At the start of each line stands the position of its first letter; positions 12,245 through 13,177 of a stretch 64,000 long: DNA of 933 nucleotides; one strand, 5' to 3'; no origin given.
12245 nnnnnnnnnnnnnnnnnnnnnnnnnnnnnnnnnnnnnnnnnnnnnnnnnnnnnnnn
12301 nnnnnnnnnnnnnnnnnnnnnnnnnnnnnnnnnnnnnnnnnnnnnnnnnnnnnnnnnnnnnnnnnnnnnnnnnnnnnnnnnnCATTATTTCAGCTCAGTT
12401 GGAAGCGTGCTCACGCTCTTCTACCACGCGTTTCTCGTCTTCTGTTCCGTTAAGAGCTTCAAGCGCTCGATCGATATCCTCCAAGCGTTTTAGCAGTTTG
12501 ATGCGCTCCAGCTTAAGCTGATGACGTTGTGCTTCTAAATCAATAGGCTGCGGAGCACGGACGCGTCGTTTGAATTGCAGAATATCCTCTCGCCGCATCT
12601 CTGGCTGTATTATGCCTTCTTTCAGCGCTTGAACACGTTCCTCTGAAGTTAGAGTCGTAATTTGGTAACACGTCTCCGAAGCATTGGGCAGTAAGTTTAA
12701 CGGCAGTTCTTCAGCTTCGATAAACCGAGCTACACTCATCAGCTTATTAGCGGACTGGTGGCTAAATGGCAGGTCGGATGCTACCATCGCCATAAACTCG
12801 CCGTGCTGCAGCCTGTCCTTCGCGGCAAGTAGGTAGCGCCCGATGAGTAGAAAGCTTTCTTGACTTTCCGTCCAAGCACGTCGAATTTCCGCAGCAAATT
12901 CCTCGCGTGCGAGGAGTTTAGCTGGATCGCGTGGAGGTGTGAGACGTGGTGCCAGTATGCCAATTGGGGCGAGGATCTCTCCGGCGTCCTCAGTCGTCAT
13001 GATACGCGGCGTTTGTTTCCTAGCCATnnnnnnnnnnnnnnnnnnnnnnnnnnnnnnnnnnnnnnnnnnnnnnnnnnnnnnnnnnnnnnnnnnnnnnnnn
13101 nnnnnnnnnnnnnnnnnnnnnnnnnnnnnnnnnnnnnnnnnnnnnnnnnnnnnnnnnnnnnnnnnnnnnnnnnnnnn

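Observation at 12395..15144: A low-GC iteron-type replicon (parA-partner / oriV / rep) captured inside a repABC plasmid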

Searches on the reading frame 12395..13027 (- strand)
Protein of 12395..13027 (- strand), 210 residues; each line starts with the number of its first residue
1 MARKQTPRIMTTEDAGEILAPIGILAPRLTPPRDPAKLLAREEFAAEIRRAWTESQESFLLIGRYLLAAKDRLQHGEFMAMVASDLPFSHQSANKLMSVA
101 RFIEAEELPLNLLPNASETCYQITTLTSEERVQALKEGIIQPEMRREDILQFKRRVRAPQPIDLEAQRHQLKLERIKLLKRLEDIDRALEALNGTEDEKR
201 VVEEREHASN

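Call 3: search_protein_families(library=pfam, proteins=[window:12395-13027:-], max_evalue=0.01)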
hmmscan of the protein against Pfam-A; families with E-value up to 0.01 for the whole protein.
window:12395-13027:- (210 aa): 1 family
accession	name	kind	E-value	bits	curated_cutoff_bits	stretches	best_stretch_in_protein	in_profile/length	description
PF11300.13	DUF3102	-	1e-06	29.5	24.4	1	58-107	24-73/129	Protein of unknown function (DUF3102)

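Call 7: search_protein_families(library=ncbifam, proteins=[window:12395-13027:-], max_evalue=0.01)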
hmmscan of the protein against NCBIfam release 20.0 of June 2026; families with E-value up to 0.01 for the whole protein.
window:12395-13027:- (210 aa): 0 families

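Call 26: search_dna_similar(query=window:12395-13027:-, collection=plasmids, mode=protein, max_rows=25, max_evalue=0.001)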
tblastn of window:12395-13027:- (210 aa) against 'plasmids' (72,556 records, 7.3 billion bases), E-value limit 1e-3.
Records with a match: 42; places in all: 42; records where one place covers at least 80% of the query: 2.
Best place of each record, by identity: 60-80% 1; <60% 41.
By first word of the organism name: Azospirillum 23; Roseomonas 11; Skermanella 3; Pseudoroseomonas 1; Rhodovastum 1; Indioceanicola 1; Acetobacter 1; Lichenicola 1.
By predicted mobility (MOB-suite, as given by PLSDB): non-mobilizable 31; mobilizable 10; conjugative 1.
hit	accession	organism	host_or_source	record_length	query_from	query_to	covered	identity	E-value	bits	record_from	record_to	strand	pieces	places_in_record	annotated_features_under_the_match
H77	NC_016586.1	Azospirillum lipoferum 4B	-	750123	1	170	81%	48.2%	5e-35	137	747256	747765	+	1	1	DUF3102 domain-containing protein | ParA family protein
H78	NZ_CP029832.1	Azospirillum ramasamyi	single cell,Cow dung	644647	1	170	81%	47.1%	8e-33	131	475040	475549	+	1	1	DUF3102 domain-containing protein | ParA family protein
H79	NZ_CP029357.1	Azospirillum thermophilum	cell culture,hot spring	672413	52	157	50%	63.2%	2e-34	136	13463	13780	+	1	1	DUF3102 domain-containing protein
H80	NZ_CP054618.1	Azospirillum oryzae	cell culture,soil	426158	52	193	68%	38.7%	5e-14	77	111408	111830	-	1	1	hypothetical protein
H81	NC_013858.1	Azospirillum sp. B510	-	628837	52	170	57%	42.0%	6e-18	88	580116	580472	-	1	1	DUF3102 domain-containing protein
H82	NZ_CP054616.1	Azospirillum oryzae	cell culture,soil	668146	52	157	50%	47.2%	3e-18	89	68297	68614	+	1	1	hypothetical protein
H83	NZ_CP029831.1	Azospirillum ramasamyi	single cell,Cow dung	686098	52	157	50%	47.2%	4e-18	89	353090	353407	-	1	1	hypothetical protein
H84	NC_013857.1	Azospirillum sp. B510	-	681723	52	157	50%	47.2%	5e-18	89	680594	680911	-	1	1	hypothetical protein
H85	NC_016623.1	Azospirillum lipoferum 4B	-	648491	52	158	51%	46.7%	4e-18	89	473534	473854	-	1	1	hypothetical protein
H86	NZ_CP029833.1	Azospirillum ramasamyi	single cell,Cow dung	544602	52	170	57%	41.2%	2e-17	87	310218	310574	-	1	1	DUF3102 domain-containing protein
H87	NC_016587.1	Azospirillum lipoferum 4B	-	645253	52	170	57%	41.2%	2e-17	87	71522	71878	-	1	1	DUF3102 domain-containing protein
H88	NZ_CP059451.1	Azospirillum brasilense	Prokaryotes,soil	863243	25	159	64%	36.2%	3e-11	69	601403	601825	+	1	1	hypothetical protein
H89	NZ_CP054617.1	Azospirillum oryzae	cell culture,soil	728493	52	170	57%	40.3%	6e-17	86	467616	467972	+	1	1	DUF3102 domain-containing protein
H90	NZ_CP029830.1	Azospirillum ramasamyi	single cell,Cow dung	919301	52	162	53%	41.4%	3e-14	78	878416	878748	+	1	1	DUF3102 domain-containing protein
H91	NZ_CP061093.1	Roseomonas marmotae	Marmota himalayana,pure culture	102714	17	157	67%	31.9%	1e-7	58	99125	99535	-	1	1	hypothetical protein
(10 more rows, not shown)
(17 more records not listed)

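Call 55: find_homologous_proteins(query=window:12395-13027:-, max_evalue=0.001)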
Query window:12395-13027:- (210 aa): 24 proteins with E <= 0.001 among 560 candidates.
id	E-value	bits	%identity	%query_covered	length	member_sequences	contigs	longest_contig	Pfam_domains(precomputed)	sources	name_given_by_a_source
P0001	8.4e-122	422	95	100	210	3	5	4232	PF11300.14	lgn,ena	-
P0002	7.6e-94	331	79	94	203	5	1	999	PF11300.14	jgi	jgi:hypothetical protein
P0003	5.1e-87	309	77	90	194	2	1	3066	PF11300.14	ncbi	-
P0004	7.5e-87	308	77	93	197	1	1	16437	PF11300.14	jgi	jgi:hypothetical protein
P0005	9.0e-87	308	77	92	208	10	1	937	PF11300.14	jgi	jgi:hypothetical protein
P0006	3.8e-84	299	71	97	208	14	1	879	PF11300.14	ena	-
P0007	1.3e-83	298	76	92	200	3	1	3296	PF11300.14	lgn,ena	-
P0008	2.2e-83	297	73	95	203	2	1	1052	PF11300.14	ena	-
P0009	6.3e-83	295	73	95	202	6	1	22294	PF11300.14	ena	-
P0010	6.7e-83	295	71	98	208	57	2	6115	PF11300.14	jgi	jgi:hypothetical protein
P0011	2.2e-82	294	73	95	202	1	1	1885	PF11300.14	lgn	-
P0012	5.3e-81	289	69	97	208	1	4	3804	PF11300.14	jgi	jgi:hypothetical protein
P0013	4.4e-80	286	74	92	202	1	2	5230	PF11300.14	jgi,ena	jgi:Protein of unknown function (DUF3102)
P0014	1.3e-79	285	72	93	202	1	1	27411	PF11300.14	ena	-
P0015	2.1e-79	284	73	92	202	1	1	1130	PF11300.14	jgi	jgi:hypothetical protein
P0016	6.3e-78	279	70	93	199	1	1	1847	PF11300.14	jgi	jgi:hypothetical protein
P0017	9.9e-76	272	71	90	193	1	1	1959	PF11300.14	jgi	jgi:hypothetical protein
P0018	3.1e-75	270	68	92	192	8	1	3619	PF11300.14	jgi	jgi:hypothetical protein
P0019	3.5e-73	264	83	70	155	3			PF11300.14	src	-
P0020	2.1e-55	206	75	61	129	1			PF11300.14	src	-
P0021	4.3e-50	188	67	61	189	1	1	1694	PF11300.14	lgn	-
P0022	2.9e-47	179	81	50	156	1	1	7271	PF11300.14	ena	-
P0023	8.6e-31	125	45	81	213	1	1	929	PF11300.14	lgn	-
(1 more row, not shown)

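Call 56: find_encoding_contigs(protein=P0014, flank=10000, max_places=2)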
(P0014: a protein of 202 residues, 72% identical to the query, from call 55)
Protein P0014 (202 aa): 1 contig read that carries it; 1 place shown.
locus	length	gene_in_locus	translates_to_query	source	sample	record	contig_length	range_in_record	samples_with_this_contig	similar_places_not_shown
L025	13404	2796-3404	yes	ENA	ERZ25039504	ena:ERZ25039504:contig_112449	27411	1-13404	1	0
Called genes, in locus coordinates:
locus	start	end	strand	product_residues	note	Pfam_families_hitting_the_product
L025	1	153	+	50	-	?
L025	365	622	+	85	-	-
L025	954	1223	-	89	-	PF13737:DDE_Tnp_1_5, PF01609:DDE_Tnp_1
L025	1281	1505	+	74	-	-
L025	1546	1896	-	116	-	PF05598:DUF772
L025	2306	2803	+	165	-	-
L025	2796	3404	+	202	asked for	PF11300:DUF3102 (weak)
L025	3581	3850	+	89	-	-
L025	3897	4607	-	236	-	PF03050:DDE_Tnp_IS66 (weak), PF13610:DDE_Tnp_IS240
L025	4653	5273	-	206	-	PF19459:DUF5996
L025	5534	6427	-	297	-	PF02678:Pirin, PF05726:Pirin_C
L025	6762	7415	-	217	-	PF00857:Isochorismatase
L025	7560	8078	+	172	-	-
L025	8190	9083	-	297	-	PF00126:HTH_1, PF03466:LysR_substrate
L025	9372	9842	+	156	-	PF13737:DDE_Tnp_1_5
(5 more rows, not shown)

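Call 57: find_encoding_contigs(protein=P0009, flank=10000, max_places=2)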
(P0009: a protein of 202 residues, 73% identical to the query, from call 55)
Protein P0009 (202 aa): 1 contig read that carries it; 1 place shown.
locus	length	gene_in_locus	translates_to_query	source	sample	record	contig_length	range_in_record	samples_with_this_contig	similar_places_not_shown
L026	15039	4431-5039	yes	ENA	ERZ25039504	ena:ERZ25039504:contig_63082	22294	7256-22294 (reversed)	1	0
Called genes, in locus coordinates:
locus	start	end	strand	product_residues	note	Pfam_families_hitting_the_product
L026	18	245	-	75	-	-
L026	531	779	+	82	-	PF03972:MmgE_PrpD_N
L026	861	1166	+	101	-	-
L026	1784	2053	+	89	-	PF07702:UTRA (weak)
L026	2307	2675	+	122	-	PF01425:Amidase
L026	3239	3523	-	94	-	-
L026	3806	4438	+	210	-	PF01656:CbiA, PF07015:VirC1, PF10609:ParA (weak), PF13614:AAA_31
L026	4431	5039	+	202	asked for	PF11300:DUF3102 (weak)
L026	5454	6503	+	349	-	PF13737:DDE_Tnp_1_5, PF01609:DDE_Tnp_1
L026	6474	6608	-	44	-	-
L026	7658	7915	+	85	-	-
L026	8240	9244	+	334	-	PF01594:AI-2E_transport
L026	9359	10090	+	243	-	PF00106:adh_short, PF08659:KR (weak), PF13561:adh_short_C2, PF23441:SDR (weak)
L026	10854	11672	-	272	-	PF00665:rve (weak), PF13610:DDE_Tnp_IS240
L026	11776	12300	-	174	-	PF25212:HVO_A0114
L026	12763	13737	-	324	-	PF04754:Transposase_31, PF14261:DUF4351 (weak)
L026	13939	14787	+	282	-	-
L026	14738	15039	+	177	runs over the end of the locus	-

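Call 58: find_encoding_contigs(protein=P0004, flank=10000, max_places=2)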
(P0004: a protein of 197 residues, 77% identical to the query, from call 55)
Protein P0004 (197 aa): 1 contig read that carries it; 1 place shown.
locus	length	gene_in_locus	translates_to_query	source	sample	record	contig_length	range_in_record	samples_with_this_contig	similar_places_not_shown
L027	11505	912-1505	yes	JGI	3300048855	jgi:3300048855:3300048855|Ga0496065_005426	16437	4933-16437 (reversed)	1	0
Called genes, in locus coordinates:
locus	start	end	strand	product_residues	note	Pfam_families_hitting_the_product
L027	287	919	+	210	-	PF01656:CbiA, PF07015:VirC1, PF10609:ParA (weak), PF13614:AAA_31 (weak)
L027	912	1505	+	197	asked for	PF11300:DUF3102 (weak)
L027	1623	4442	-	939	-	PF18019:Cas3_HD, PF22590:Cas3-like_C_2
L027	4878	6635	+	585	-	PF09481:CRISPR_Cse1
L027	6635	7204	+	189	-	PF09485:CRISPR_Cse2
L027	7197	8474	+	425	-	PF09344:Cas_CT1975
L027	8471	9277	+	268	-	PF09704:Cas_Cas5d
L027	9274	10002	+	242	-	PF08798:CRISPR_assoc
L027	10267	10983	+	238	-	PF01867:Cas_Cas1 (faint)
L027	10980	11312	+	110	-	PF09707:Cas_Cas2CT1978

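Call 62: search_solved_structures(query=A4, max_evalue=1)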
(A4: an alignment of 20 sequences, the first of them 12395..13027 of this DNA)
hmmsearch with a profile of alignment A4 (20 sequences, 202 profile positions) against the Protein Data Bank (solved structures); distinct sequences matched with E-value up to 1: 23.
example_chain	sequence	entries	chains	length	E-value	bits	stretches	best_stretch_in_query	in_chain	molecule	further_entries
9tls_A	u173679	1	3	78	0.011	18.5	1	166-194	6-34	Sc-apCC-2-KLHL20-3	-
9tlt_A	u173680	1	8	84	0.016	17.9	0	166-195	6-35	Sc-apCC-2-KLHL20-4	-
9s9g_A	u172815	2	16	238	0.11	15.2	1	113-193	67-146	Cell division protein CdvA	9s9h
9tlu_C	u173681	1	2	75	0.14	14.9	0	166-194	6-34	Sc-apCC-2-BCL-xL-3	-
9tlm_A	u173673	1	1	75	0.26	14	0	166-194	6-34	Sc-apCC-2-MCL-1-1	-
1vh0_A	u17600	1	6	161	0.27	14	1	9-92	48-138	Hypothetical UPF0247 protein SAV0024/SA0023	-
4fak_A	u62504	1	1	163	0.27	14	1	9-92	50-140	Ribosomal RNA large subunit methyltransferase H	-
9tlv_A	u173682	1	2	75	0.29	13.9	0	166-196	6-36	Sc-apCC-2-MCL-1-3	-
1fc3_A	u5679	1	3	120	0.38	13.5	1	9-91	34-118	SPO0A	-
9tlp_A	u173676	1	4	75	0.39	13.4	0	166-195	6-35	Sc-apCC-2-BCL-xL-6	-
5iqz_A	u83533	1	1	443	0.5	13.1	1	110-183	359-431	SIRT7 protein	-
9tln_A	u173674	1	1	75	0.53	13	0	166-195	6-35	Sc-apCC-2-BCL-xL-2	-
6mg3_A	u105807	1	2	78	0.55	13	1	145-193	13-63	CCAAT/enhancer-binding protein beta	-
2wt7_B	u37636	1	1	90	0.58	12.9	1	124-198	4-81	TRANSCRIPTION FACTOR MAFB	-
9tlw_A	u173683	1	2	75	0.6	12.8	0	166-196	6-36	Sc-apCC-2-MCL-1-4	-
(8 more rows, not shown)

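Call 66: predict_structure(alignment_id=A4)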
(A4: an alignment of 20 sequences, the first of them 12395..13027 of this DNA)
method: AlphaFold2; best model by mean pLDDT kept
length: 210 residues; sequences in the alignment: 20
mean_pLDDT: 80.8   pTM: 0.59
mean pLDDT of the five models: 80.8, 80.1, 79.7, 79.6, 79.6
residues with pLDDT >= 90: 105; 70-90: 52; 50-70: 28; < 50: 25
segments of 3 or more residues with pLDDT < 50: 1-7, 9-26
pLDDT, mean of each block of 10 residues (from residue 1): 46 41 48 83 92 77 94 95 94 94 88 88 93 93 92 87 77 94 93 70 57
secondary structure, 60 per line:
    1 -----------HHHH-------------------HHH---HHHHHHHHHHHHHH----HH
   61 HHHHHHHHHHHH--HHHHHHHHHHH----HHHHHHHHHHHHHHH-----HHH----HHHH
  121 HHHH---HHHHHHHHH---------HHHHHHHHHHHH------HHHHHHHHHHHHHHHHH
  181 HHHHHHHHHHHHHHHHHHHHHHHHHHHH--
elements in order: H12-15 H41-54 H59-72 H75-85 H90-104 H117-124 H128-136 H146-157 H164-208

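Call 86: search_protein_families(library=pfam, alignment_id=A4, max_evalue=5)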
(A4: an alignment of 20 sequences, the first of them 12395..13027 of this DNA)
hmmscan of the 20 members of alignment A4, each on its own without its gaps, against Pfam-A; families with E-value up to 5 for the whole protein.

A. member 1, window:12395-13027:- (210 aa): 1 family
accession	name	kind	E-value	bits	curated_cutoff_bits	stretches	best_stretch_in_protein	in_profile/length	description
PF11300.13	DUF3102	-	1e-06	29.5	24.4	1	58-107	24-73/129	Protein of unknown function (DUF3102)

B. families by the number of members that match (of 20 scanned): 18 families
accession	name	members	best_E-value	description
PF11300.13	DUF3102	20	4.4e-08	Protein of unknown function (DUF3102)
PF15188.11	CCDC-167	6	0.021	Coiled-coil domain-containing protein 167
PF23629.1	Death_MADD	3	0.16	MAP kinase-activating death domain protein death domain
PF20492.3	ERM_helical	2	0.071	Ezrin/radixin/moesin, alpha-helical domain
PF15390.12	WDCP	2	0.074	WD repeat and coiled-coil-containing protein family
PF11690.13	DUF3287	2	0.15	Protein of unknown function (DUF3287)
PF21007.2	FBF1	1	0.012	Fas-binding factor 1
PF17253.7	DUF5320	1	0.015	Family of unknown function (DUF5320)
PF00992.25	Troponin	1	0.036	Troponin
PF13863.11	DUF4200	1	0.041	Domain of unknown function (DUF4200)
PF08961.15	NRBF2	1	0.063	Nuclear receptor-binding factor 2, autophagy regulator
PF17380.7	DUF5401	1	0.093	Family of unknown function (DUF5401)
PF12072.13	RNase_Y_N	1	0.11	RNase Y N-terminal region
PF13936.12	HTH_38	1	0.16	Helix-turn-helix domain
PF21597.2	TetR_C_43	1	0.16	Transcriptional regulator SbtR-like, C-terminal domain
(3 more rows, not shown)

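Call 88: fold_search(model_id=the predicted structure, library=pdb)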
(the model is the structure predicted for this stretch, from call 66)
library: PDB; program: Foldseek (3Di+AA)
matches with E <= 10: 74; with E <= 0.001: 0
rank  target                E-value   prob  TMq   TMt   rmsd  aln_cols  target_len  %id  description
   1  6kkn                  8.1e-01  0.80  0.32  0.22   4.5       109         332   17  Crystal structure of RuBisCO accumulation factor Raf1 from Anabaena sp. PCC 7120 (released 2020-05-13)
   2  6kkm_H                9.4e-01  0.77  0.34  0.23   4.6       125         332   13  Crystal structure of RbcL-Raf1 complex from Anabaena sp. PCC 7120 (released 2020-05-13)
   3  1vz0_E                1.0e+00  0.77  0.36  0.39   5.3       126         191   15  Chromosome segregation protein Spo0J from Thermus thermophilus (released 2004-07-19)
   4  1vz0_B                1.2e+00  0.77  0.36  0.39   5.3       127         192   15  Chromosome segregation protein Spo0J from Thermus thermophilus (released 2004-07-19)
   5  6kkm_G                1.4e+00  0.66  0.34  0.23   4.6       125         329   13  Crystal structure of RbcL-Raf1 complex from Anabaena sp. PCC 7120 (released 2020-05-13)
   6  1gu9_A                2.6e+00  0.09  0.18  0.22  15.6       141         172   13  Crystal Structure of Mycobacterium tuberculosis Alkylperoxidase AhpD (released 2002-02-14)
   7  1vz0_A                2.9e+00  0.30  0.31  0.34   5.6       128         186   13  Chromosome segregation protein Spo0J from Thermus thermophilus (released 2004-07-19)
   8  6kkm_F                3.0e+00  0.44  0.32  0.21   3.9       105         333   16  Crystal structure of RbcL-Raf1 complex from Anabaena sp. PCC 7120 (released 2020-05-13)
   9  3v6g_A                3.2e+00  0.06  0.14  0.16  14.2       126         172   15  Crystal Structure of Transcriptional Regulator (released 2012-08-08)
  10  1vz0_H                3.5e+00  0.25  0.30  0.33   5.3       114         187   14  Chromosome segregation protein Spo0J from Thermus thermophilus (released 2004-07-19)
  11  1vz0_F                3.9e+00  0.28  0.32  0.36   5.8       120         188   15  Chromosome segregation protein Spo0J from Thermus thermophilus (released 2004-07-19)
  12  8io2_I                3.9e+00  0.25  0.31  0.33   6.6       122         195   12  The Rubisco assembly intermidate of Arabidopsis thaliana Rubisco accumulation factor 1 (AtRaf1) and Rubisco large subu (released 2023-11-01)
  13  6r7f_G                3.9e+00  0.06  0.15  0.15  17.7       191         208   10  Structural basis of Cullin-2 RING E3 ligase regulation by the COP9 signalosome (released 2019-08-28)
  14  8f17_A                4.3e+00  0.11  0.19  0.27  13.7       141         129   13  Structure of the STUB1 TPR domain in complex with H204, an all-D Helicon Polypeptide (released 2023-02-15)
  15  8fyu_A                4.5e+00  0.10  0.19  0.28  13.9       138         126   13  Crystal structure of the human CHIP-TPR domain in complex with a 10mer acetylated tau peptide (released 2023-08-30)
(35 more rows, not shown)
